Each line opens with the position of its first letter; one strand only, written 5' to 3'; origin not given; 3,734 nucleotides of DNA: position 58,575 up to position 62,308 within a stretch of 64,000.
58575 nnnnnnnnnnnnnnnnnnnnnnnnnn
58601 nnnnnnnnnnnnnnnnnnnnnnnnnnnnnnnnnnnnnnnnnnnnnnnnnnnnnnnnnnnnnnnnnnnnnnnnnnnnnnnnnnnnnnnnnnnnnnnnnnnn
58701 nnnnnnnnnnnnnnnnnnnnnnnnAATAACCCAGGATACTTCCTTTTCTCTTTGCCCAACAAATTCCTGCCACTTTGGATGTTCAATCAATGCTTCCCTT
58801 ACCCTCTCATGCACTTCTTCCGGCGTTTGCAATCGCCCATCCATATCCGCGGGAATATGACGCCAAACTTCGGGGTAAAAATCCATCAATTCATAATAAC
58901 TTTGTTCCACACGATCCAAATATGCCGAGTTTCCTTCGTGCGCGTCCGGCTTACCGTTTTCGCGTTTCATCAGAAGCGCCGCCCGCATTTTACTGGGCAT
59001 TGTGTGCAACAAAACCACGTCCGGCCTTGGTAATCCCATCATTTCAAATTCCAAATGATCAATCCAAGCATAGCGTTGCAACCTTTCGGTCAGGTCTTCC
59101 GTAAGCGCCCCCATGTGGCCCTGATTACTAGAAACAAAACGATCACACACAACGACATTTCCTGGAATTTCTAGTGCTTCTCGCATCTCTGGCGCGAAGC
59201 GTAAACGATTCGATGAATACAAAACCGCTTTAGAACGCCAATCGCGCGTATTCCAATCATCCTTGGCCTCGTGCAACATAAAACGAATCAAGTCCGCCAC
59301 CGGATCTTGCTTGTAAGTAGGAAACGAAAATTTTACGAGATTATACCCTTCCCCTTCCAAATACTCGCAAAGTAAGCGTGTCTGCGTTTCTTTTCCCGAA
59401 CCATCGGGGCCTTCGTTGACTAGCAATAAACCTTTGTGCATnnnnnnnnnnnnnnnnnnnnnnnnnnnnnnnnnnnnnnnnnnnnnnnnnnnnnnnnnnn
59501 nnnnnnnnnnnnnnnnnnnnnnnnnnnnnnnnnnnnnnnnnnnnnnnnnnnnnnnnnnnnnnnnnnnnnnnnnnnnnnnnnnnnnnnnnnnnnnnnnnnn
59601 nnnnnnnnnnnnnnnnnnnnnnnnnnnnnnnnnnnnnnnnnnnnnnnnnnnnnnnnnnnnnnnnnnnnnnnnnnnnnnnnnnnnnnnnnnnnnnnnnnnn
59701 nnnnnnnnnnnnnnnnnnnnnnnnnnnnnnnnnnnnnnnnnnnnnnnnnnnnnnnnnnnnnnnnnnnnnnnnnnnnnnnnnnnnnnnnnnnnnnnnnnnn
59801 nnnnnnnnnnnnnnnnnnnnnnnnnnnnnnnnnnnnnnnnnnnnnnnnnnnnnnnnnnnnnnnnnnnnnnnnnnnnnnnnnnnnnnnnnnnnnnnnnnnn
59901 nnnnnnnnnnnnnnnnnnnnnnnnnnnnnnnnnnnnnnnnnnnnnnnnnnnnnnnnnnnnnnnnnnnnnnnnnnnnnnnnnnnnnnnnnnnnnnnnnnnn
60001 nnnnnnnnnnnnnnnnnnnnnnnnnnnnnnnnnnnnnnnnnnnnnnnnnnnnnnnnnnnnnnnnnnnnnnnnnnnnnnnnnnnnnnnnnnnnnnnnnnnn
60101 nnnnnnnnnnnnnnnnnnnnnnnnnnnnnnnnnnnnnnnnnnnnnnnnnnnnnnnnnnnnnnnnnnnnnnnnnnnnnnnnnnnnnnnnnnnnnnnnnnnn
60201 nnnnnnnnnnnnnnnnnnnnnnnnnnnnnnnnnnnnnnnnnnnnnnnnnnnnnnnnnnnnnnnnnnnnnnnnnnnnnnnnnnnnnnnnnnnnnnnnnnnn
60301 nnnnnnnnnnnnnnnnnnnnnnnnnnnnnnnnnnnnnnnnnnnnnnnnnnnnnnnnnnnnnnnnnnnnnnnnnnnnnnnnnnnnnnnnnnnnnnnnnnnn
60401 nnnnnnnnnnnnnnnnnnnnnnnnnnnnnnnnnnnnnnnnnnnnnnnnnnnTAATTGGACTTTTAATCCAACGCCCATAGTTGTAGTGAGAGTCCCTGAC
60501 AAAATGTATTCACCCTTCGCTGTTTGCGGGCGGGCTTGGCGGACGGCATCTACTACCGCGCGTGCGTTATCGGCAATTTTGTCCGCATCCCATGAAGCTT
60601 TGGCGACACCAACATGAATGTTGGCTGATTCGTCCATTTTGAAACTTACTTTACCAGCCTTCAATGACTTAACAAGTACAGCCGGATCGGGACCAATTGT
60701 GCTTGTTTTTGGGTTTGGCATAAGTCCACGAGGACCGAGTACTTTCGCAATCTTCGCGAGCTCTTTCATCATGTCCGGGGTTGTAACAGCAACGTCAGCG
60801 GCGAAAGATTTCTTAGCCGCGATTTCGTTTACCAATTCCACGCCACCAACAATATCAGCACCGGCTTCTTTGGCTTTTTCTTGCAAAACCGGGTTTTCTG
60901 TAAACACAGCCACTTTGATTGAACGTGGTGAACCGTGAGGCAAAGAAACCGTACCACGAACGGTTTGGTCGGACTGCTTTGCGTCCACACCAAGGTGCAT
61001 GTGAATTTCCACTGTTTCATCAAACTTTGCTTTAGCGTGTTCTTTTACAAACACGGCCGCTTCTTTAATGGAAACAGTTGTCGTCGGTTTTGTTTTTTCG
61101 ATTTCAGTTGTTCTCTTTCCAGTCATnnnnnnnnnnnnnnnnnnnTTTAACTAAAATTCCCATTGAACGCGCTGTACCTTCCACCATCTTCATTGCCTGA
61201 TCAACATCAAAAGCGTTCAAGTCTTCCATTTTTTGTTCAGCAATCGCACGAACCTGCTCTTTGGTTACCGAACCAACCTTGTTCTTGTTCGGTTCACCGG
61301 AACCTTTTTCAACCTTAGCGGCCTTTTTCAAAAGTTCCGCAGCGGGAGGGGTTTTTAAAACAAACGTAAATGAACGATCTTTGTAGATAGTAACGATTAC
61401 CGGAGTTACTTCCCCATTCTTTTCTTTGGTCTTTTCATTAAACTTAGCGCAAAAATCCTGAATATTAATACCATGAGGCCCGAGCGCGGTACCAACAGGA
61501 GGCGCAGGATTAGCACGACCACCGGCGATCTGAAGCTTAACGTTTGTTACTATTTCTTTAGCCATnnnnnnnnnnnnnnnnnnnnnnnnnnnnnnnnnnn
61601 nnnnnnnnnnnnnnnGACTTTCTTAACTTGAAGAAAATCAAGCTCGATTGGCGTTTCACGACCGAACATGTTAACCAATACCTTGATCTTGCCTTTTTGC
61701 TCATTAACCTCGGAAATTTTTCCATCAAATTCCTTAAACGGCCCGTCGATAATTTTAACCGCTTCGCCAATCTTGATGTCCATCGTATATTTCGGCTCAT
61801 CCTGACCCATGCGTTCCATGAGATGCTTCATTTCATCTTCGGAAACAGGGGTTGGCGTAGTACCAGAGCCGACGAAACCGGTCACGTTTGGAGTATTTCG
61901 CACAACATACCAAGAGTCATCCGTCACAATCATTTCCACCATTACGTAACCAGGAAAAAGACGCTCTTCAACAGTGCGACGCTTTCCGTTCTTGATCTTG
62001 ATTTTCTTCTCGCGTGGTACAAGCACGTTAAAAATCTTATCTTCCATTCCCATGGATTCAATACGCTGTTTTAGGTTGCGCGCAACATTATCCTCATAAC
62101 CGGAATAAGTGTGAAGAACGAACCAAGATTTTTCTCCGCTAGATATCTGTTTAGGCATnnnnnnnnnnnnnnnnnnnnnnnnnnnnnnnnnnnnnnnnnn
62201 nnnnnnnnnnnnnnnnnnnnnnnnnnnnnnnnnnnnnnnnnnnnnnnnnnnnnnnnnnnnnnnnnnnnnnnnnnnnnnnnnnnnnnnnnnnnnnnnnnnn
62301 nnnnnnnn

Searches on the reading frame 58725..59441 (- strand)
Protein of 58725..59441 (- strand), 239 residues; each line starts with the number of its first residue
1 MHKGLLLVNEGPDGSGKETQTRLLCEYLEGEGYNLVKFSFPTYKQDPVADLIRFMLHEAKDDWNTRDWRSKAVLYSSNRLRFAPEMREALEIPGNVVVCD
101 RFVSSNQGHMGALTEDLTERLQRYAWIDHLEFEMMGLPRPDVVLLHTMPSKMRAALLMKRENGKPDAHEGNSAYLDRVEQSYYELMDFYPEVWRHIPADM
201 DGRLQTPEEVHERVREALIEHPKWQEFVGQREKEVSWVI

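Call 85: search_protein_families(library=pfam, proteins=[window:58725-59441:-], max_evalue=0.001)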
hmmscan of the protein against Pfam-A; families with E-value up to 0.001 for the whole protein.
window:58725-59441:- (239 aa): 1 family
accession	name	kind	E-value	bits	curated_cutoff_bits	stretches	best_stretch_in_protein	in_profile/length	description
PF02223.23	Thymidylate_kin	-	7.1e-18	65.4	27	1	10-198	2-174/185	Thymidylate kinase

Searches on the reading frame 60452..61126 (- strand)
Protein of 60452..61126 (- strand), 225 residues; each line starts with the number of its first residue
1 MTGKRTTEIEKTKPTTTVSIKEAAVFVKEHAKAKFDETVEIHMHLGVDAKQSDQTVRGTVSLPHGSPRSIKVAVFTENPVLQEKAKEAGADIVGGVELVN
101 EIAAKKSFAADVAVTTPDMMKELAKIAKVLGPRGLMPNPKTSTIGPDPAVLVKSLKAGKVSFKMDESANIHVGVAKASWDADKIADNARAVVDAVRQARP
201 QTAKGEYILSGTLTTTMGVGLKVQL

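Call 85: search_protein_families(library=pfam, proteins=[window:60452-61126:-], max_evalue=0.001)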
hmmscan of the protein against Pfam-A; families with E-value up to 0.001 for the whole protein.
window:60452-61126:- (225 aa): 1 family
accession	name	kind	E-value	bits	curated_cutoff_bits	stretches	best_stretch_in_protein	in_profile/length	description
PF00687.26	Ribosomal_L1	-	3.4e-55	187.1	32.2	1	27-219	1-198/198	Ribosomal protein L1p/L10e family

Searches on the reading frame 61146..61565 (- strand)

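Call 85: search_protein_families(library=pfam, proteins=[window:61146-61565:-], max_evalue=0.001)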
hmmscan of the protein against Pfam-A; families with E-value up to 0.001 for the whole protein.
window:61146-61565:- (140 aa): 2 families
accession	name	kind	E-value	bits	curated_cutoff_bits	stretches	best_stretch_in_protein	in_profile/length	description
PF00298.24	Ribosomal_L11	-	5.6e-31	107.2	21.4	1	71-139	1-69/69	Ribosomal protein L11, RNA binding domain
PF03946.19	Ribosomal_L11_N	-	5.4e-26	90.6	32.9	1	9-66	1-58/58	Ribosomal protein L11, N-terminal domain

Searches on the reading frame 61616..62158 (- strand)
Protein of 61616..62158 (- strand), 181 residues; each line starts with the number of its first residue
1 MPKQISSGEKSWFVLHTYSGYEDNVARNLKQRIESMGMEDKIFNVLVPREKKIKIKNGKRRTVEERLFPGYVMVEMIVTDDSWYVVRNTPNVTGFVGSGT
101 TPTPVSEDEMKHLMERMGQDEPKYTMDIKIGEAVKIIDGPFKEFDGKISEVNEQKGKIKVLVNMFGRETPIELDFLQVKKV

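Call 85: search_protein_families(library=pfam, proteins=[window:61616-62158:-], max_evalue=0.001)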
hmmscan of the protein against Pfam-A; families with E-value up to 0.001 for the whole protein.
window:61616-62158:- (181 aa): 2 families
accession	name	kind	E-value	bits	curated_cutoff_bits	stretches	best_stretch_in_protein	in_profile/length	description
PF02357.24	NusG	-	7.7e-31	106.9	22.2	1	10-113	1-92/93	Transcription termination factor nusG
PF00467.35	KOW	-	2.3e-05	24.5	22.3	1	131-159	2-30/32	KOW motif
